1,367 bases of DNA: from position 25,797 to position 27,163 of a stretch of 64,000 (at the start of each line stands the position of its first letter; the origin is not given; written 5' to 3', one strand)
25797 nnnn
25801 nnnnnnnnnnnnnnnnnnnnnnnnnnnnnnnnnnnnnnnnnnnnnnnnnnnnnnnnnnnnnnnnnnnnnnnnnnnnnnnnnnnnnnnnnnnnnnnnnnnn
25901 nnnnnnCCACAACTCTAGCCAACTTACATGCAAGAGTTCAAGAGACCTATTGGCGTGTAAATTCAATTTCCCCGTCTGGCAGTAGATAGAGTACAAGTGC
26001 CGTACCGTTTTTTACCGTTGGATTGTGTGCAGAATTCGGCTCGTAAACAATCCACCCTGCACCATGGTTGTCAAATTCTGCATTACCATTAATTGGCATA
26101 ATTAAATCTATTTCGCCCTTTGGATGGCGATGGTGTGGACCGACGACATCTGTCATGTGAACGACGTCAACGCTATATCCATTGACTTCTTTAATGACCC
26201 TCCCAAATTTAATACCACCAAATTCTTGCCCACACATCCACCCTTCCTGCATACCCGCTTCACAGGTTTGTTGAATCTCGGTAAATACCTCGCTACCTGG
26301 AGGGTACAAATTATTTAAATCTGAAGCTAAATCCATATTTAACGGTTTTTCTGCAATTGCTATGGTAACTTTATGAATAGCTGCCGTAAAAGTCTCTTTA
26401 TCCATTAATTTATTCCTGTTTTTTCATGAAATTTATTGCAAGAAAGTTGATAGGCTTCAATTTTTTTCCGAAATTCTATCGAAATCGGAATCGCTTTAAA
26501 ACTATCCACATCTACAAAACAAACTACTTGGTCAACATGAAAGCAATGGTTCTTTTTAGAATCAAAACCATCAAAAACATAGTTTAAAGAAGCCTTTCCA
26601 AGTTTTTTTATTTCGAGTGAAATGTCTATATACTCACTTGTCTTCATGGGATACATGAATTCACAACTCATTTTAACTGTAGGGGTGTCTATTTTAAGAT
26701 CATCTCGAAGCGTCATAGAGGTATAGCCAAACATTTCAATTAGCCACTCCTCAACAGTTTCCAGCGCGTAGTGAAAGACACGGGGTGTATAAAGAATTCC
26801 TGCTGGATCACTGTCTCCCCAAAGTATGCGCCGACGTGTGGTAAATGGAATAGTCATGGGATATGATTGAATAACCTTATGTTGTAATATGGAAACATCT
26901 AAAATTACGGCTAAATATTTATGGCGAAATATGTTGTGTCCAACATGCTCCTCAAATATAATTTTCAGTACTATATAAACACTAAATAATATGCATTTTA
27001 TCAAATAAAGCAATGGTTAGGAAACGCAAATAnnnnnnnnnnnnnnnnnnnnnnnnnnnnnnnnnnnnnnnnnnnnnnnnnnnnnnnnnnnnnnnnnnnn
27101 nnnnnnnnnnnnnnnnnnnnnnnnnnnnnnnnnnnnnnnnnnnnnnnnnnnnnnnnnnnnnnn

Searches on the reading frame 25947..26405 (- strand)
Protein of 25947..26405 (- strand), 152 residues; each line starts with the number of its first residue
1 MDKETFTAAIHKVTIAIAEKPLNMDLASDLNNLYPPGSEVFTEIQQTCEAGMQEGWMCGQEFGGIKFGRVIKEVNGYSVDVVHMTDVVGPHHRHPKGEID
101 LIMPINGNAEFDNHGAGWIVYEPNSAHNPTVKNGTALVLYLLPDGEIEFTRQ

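Call 3: search_protein_families(library=pfam, proteins=[window:25947-26405:-])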
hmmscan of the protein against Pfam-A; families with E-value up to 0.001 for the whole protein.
window:25947-26405:- (152 aa): 1 family
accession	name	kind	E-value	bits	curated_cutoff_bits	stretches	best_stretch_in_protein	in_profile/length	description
PF16155.11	PnbB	-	2.9e-47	160.8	26.9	1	10-149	3-153/153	4-hydroxylaminobenzoate lyase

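Call 4: search_protein_families(library=ncbifam, proteins=[window:25947-26405:-])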
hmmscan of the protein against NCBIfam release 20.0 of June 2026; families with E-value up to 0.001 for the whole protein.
window:25947-26405:- (152 aa): 0 families

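Call 55: search_solved_structures(query=window:25947-26405:-, max_evalue=0.01)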
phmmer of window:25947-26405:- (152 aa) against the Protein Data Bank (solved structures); distinct sequences matched with E-value up to 0.01: 0.

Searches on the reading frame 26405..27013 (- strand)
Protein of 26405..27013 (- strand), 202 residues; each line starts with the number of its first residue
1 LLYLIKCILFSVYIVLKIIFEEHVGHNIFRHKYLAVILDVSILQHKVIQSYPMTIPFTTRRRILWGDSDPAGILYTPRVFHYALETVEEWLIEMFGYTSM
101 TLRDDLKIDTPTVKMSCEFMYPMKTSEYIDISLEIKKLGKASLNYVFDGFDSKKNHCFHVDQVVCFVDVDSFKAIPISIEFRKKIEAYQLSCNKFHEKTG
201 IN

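Call 3: search_protein_families(library=pfam, proteins=[window:26405-27013:-])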
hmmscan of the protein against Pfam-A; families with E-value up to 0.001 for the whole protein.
window:26405-27013:- (202 aa): 2 families
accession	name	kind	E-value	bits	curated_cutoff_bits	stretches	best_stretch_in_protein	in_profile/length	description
PF13279.12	4HBT_2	-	6.5e-07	30.3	25.5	1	64-184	2-121/122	Thioesterase-like superfamily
PF03061.28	4HBT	-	0.00013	22.6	20.6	1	91-153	13-74/79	Thioesterase superfamily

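Call 4: search_protein_families(library=ncbifam, proteins=[window:26405-27013:-])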
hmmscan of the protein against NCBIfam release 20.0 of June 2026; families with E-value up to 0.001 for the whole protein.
window:26405-27013:- (202 aa): 3 families
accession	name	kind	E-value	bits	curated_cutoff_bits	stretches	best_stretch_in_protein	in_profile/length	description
TIGR00051.1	TIGR00051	subfamily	1e-09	38.7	68.7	1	60-177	1-116/117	YbgC/FadM family acyl-CoA thioesterase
TIGR02799.1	thio_ybgC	equivalog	4.9e-06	26.8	141.35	1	58-182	2-124/126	tol-pal system-associated acyl-CoA thioesterase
NF008065.0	PRK10800.1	equivalog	0.00026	21.1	185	1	61-177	10-126/134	tol-pal system-associated acyl-CoA thioesterase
